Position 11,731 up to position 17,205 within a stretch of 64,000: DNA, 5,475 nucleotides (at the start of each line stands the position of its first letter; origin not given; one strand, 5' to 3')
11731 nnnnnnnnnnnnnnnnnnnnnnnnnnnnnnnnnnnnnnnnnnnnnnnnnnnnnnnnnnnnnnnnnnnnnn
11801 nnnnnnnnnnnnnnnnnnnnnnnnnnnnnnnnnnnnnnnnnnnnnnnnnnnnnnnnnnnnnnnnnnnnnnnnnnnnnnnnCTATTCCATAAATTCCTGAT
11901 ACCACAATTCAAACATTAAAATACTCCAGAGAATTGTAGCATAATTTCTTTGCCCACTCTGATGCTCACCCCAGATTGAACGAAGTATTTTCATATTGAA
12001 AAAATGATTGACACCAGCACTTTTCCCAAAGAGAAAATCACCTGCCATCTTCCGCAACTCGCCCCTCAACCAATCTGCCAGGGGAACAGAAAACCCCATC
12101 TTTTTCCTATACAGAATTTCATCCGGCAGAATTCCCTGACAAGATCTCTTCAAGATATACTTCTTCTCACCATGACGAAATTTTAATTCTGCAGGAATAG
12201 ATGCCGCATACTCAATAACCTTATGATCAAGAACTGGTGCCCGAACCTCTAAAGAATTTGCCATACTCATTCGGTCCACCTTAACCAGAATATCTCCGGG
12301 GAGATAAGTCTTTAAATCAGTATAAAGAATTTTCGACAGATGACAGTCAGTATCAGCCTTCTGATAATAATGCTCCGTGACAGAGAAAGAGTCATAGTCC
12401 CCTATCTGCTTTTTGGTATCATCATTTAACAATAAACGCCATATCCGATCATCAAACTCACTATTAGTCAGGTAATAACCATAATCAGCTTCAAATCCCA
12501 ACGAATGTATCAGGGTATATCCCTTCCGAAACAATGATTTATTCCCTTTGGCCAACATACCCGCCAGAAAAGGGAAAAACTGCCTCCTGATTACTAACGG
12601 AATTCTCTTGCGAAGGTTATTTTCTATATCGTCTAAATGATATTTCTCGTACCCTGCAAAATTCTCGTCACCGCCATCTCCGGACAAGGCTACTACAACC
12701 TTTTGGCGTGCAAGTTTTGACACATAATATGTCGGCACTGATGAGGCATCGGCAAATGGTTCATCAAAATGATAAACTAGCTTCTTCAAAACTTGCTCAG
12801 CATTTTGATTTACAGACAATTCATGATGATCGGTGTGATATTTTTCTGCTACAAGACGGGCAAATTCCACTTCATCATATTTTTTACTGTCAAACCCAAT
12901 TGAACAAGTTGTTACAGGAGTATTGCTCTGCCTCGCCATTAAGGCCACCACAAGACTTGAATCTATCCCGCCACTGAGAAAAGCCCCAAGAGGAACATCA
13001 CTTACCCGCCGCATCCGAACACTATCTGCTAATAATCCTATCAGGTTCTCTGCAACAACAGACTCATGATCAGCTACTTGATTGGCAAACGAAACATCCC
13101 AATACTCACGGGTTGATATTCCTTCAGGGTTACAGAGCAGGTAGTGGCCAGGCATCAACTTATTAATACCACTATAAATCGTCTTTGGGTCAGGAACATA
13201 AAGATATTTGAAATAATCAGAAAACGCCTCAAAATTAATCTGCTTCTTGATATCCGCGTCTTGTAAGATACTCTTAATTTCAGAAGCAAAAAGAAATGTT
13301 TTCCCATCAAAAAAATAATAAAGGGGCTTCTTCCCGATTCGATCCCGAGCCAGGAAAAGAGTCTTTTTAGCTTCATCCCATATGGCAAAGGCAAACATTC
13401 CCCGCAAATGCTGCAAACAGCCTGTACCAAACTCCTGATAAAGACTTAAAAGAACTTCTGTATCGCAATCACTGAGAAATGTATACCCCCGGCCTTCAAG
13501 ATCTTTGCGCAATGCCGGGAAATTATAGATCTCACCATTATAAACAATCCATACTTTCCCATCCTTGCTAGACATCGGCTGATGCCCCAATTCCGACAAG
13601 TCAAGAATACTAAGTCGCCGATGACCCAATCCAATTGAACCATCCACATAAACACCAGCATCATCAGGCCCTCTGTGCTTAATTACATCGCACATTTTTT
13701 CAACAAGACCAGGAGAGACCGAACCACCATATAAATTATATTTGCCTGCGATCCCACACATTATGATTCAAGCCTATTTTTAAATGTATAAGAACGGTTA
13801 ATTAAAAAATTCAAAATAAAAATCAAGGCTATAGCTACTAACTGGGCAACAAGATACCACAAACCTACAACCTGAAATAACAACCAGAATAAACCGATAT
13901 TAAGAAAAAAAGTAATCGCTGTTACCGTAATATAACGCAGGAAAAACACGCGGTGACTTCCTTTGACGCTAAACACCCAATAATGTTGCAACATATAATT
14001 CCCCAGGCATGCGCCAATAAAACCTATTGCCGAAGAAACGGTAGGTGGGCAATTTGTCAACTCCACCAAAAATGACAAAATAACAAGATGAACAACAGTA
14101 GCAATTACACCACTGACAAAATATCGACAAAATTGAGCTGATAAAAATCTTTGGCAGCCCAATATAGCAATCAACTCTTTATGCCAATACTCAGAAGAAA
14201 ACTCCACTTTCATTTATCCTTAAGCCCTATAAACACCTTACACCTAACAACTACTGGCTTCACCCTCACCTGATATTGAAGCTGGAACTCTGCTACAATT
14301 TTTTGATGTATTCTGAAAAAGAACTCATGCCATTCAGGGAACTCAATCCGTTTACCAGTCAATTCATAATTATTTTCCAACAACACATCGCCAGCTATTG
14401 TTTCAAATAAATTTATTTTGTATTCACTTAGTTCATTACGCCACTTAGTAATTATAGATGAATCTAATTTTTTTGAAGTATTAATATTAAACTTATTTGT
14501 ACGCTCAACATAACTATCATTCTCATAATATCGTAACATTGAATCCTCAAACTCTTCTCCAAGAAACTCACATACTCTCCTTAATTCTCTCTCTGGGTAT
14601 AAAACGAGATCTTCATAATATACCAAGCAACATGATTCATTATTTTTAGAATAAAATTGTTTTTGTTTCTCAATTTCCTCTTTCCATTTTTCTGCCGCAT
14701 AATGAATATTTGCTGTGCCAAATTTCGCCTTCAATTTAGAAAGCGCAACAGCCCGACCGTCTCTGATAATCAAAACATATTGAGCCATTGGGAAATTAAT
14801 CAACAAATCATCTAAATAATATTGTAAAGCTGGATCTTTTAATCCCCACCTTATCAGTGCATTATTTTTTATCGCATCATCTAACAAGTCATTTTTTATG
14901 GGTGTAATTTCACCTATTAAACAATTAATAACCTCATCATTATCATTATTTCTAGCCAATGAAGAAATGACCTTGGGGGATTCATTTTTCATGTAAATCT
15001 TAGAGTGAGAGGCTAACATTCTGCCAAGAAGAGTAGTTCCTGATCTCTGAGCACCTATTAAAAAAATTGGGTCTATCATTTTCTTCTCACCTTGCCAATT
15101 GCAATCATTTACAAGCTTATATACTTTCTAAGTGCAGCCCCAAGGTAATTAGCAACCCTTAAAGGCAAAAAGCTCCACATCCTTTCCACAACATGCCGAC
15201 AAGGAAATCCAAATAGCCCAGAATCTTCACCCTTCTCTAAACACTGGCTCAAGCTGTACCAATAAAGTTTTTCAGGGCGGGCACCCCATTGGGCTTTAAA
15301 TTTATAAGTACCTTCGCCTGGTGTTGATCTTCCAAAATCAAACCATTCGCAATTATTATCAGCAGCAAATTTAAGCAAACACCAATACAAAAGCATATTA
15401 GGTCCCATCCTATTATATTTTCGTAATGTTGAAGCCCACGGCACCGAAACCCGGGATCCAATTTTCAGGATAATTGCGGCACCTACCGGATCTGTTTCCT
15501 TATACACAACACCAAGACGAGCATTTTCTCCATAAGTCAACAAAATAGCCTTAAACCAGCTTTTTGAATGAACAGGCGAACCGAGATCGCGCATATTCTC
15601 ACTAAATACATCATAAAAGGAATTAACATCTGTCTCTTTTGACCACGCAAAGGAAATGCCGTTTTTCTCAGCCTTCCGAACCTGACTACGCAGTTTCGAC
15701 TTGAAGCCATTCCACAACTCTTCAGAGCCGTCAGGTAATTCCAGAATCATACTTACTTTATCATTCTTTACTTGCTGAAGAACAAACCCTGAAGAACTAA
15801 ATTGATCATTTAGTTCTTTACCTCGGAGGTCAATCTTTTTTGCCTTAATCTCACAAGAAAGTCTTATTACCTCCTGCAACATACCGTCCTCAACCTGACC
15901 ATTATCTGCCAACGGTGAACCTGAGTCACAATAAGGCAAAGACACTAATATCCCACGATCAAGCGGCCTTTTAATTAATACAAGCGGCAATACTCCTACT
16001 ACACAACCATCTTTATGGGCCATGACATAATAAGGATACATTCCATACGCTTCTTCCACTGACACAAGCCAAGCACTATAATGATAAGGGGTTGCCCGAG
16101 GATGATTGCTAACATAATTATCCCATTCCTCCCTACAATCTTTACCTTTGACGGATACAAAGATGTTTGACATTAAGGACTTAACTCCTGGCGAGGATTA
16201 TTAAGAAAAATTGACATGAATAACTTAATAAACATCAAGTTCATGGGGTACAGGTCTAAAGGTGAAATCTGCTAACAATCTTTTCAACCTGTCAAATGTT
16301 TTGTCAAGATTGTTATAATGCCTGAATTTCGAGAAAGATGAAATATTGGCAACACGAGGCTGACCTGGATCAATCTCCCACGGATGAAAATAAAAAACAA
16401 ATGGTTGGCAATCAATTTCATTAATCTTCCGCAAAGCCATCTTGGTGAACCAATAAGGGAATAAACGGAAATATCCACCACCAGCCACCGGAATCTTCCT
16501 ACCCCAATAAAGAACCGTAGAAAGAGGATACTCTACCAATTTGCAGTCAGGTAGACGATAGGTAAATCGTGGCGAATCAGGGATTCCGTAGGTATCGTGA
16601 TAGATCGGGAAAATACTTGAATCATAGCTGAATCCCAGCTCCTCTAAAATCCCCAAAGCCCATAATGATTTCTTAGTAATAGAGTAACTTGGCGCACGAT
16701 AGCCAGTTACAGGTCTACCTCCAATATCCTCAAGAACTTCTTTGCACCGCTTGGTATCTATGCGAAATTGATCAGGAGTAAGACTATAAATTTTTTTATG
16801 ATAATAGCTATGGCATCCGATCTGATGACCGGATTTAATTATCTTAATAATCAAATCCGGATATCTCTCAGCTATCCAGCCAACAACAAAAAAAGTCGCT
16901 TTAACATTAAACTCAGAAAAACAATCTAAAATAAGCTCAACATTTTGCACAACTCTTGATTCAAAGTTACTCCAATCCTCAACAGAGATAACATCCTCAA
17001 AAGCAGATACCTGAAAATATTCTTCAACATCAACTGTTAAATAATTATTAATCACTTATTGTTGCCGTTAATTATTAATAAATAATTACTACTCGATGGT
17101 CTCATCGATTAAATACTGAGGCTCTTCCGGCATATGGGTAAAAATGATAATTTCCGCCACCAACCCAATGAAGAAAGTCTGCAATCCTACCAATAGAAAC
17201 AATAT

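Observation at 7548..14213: Lipid-carrier glycosylation module (UbiA-like / HAD / GT2 / GT-C, plus GtrA) embedded in an exosortase EPS locus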

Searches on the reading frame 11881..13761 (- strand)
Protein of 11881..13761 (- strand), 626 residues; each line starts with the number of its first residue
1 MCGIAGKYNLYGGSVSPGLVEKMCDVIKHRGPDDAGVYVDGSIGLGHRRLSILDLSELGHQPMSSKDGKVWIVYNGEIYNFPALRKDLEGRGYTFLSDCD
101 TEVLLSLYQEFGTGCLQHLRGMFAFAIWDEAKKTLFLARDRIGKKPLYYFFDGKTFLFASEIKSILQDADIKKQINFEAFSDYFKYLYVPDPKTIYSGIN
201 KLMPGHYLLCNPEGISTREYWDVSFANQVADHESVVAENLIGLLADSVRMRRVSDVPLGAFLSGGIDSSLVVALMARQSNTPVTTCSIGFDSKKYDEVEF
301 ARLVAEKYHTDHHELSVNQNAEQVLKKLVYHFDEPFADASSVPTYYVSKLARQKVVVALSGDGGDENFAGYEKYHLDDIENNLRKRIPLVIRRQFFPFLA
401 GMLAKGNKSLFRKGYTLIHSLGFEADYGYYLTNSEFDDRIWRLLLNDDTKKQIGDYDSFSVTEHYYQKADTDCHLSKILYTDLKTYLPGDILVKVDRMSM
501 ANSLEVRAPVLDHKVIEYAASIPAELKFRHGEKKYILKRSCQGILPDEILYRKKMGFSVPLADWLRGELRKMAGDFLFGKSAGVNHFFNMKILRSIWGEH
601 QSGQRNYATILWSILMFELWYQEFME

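Call 3: search_protein_families(library=pfam, proteins=[window:11881-13761:-], max_evalue=0.01)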
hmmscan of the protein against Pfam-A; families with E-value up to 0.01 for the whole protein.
window:11881-13761:- (626 aa): 6 families
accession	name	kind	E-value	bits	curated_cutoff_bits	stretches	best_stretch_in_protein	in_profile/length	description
PF00733.27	Asn_synthase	-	2.6e-110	369.8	21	1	242-622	4-354/354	Asparagine synthase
PF13537.11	GATase_7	-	1.2e-48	164.6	25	1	47-166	1-122/123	Glutamine amidotransferase domain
PF13522.11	GATase_6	-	7.4e-48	162.3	27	1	32-161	1-130/130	Glutamine amidotransferase domain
PF12481.13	DUF3700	-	3e-06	27.3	27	1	116-172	126-182/228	Aluminium induced protein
PF06508.19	QueC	-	1.9e-05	24.7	22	1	261-347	5-93/210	Queuosine biosynthesis protein QueC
PF02540.23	NAD_synthase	-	0.0017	17.9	21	0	239-325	4-89/242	NAD synthase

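Call 4: search_protein_families(library=ncbifam, proteins=[window:11881-13761:-], max_evalue=0.01)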
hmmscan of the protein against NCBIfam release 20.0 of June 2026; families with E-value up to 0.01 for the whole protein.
window:11881-13761:- (626 aa): 14 families
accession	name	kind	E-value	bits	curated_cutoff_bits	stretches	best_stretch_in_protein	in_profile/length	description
TIGR03108.1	eps_aminotran_1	hypoth_equivalog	4.8e-219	729.1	816.9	1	1-620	1-624/628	XrtA/PEP-CTERM system amidotransferase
TIGR01536.1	asn_synth_AEB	equivalog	3e-159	531.3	267.1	1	2-557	1-517/517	asparagine synthase (glutamine-hydrolyzing)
TIGR03104.1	trio_amidotrans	equivalog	4.2e-134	448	570.1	2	1-375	1-384/589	N-acetylglutaminylglutamine amidotransferase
NF006949.0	PRK09431.1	equivalog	6e-95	318.9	499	3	1-170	1-170/554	asparagine synthase B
NF033535.1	lass_lactam_cya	exception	1.1e-92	311.7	525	2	1-369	1-377/668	lasso peptide isopeptide bond-forming cyclase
NF033561.1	macrolact_Ik_Al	subfamily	2.2e-18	66.2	300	1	126-379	84-341/561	albusnodin/ikarugamycin family macrolactam cyclase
NF001484.0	PRK00331.1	subfamily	2.2e-12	46.2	381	1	39-169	63-202/601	isomerizing glutamine--fructose-6-phosphate transaminase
TIGR01135.1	glmS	equivalog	8.4e-12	44.4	418.05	1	40-169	63-201/607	glutamine--fructose-6-phosphate transaminase (isomerizing)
TIGR01134.1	purF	equivalog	2.1e-08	34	350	1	39-163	62-197/432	amidophosphoribosyltransferase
NF010587.0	PRK13980.1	equivalog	8.2e-05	21.9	255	1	235-328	13-105/267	NAD+ synthase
TIGR00364.1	TIGR00364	equivalog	0.00011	21.8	150.3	1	261-319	4-61/201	7-cyano-7-deazaguanine synthase QueC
NF010588.0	PRK13981.1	equivalog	0.0011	17.5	479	1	151-335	215-366/546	NAD+ synthase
TIGR00552.1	nadE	equivalog_domain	0.0024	17.1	63.65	1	236-324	5-93/251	NAD(+) synthase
NF011155.0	PRK14561.1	equivalog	0.0065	16.2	207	0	261-358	6-99/195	hypothetical protein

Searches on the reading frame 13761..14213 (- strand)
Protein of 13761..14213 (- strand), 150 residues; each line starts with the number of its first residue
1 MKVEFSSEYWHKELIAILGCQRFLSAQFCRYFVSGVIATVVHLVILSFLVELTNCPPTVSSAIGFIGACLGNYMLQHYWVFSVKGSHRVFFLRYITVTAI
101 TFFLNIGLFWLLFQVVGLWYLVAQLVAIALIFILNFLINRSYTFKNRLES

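Call 3: search_protein_families(library=pfam, proteins=[window:13761-14213:-], max_evalue=0.01)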
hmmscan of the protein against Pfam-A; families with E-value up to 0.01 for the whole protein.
window:13761-14213:- (150 aa): 1 family
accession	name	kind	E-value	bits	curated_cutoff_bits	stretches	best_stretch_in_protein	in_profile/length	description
PF04138.20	GtrA_DPMS_TM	-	2.3e-22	79.9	26.1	1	30-144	1-117/117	GtrA/DPMS, transmembrane domain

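Call 4: search_protein_families(library=ncbifam, proteins=[window:13761-14213:-], max_evalue=0.01)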
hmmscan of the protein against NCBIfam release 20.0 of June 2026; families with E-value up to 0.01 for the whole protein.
window:13761-14213:- (150 aa): 0 families

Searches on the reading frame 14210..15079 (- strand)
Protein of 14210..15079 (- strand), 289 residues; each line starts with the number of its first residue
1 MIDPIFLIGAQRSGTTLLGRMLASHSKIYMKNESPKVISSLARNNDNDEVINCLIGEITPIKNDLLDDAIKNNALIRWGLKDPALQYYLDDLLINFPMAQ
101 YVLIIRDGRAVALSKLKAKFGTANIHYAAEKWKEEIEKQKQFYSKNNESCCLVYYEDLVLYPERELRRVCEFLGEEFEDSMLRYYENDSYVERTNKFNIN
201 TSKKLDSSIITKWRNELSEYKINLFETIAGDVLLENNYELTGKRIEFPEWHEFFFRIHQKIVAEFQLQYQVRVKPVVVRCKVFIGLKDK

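Call 3: search_protein_families(library=pfam, proteins=[window:14210-15079:-], max_evalue=0.01)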
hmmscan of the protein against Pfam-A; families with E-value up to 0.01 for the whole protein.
window:14210-15079:- (289 aa): 2 families
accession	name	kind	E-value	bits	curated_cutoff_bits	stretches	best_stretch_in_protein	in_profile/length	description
PF13469.12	Sulfotransfer_3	-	1.2e-27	98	27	1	4-179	1-216/216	Sulfotransferase family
PF00685.33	Sulfotransfer_1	-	5.6e-14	52.6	22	1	3-228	2-246/255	Sulfotransferase domain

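Call 4: search_protein_families(library=ncbifam, proteins=[window:14210-15079:-], max_evalue=0.01)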
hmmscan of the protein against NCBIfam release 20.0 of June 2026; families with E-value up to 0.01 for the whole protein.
window:14210-15079:- (289 aa): 1 family
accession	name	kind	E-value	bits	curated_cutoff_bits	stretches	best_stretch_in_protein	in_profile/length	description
NF052394.1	NodProtNoeE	equivalog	1.3e-09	37.3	500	1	149-239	192-285/387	nodulation protein NoeE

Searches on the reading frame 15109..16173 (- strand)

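Call 3: search_protein_families(library=pfam, proteins=[window:15109-16173:-], max_evalue=0.01)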
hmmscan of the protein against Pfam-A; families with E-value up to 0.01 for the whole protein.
window:15109-16173:- (354 aa): 3 families
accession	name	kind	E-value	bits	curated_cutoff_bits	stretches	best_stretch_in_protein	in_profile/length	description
PF13480.13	Acetyltransf_6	-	1.2e-17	64.8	22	1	157-292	3-141/143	Acetyltransferase (GNAT) domain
PF02388.22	FemAB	-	9.1e-12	44.9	24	1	142-224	154-237/406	FemAB family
PF04339.18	FemAB_like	-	0.0039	16.8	27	0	160-238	186-270/369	Peptidogalycan biosysnthesis/recognition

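Call 4: search_protein_families(library=ncbifam, proteins=[window:15109-16173:-], max_evalue=0.01)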
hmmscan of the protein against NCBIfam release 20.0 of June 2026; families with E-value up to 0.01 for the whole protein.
window:15109-16173:- (354 aa): 2 families
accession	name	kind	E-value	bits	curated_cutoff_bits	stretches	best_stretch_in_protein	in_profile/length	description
TIGR03019.1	pepcterm_femAB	equivalog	9.6e-79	264.8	260.35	1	16-352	2-329/330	FemAB family XrtA/PEP-CTERM system-associated protein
NF047883.1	UAcmpLyAlTFemX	equivalog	1.2e-07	31.4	500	1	139-295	147-310/337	UDP-N-acetylmuramoylpentapeptide-lysine N(6)-alanyltransferase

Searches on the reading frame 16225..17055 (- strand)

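Call 6: search_protein_families(library=ncbifam, proteins=[window:16225-17055:-], max_evalue=0.00001)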
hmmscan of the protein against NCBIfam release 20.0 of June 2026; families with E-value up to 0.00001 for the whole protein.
window:16225-17055:- (276 aa): 9 families
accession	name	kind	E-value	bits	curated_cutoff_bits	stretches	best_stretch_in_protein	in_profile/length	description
TIGR03006.1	pepcterm_polyde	equivalog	4e-118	393.5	276.2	1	4-269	1-267/272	XrtA system polysaccharide deacetylase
TIGR02764.1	spore_ybaN_pdaB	equivalog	1.1e-19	71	237.4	1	37-142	19-121/191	polysaccharide deacetylase family sporulation protein PdaB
NF045821.1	PgAcgDacpgdA1_Bac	equivalog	9e-16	57.6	400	1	41-131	105-195/282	peptidoglycan-N-acetylglucosamine deacetylase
TIGR04243.1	nodulat_NodB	equivalog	3.7e-14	52.7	240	1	42-127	20-105/197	chitooligosaccharide deacetylase NodB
TIGR02884.1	spore_pdaA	equivalog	1.6e-12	47.7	298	1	40-130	53-144/224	delta-lactam-biosynthetic de-N-acetylase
TIGR02873.1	spore_ylxY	hypoth_equivalog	4.5e-11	42.5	391.5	1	39-128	100-189/268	probable sporulation protein, polysaccharide deacetylase family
NF045822.1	PgAcgDacpgdA2_Bac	equivalog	1.5e-07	31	400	1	40-117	85-162/274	peptidoglycan-N-acetylglucosamine deacetylase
TIGR03212.1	uraD_N-term-dom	equivalog_domain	1.8e-07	30.5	424.6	1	41-148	81-184/297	allantoinase PuuE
NF045820.1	PgAcgDacpgdA_Strep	equivalog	2.6e-06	26.5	800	1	41-126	285-370/463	peptidoglycan-N-acetylglucosamine deacetylase PgdA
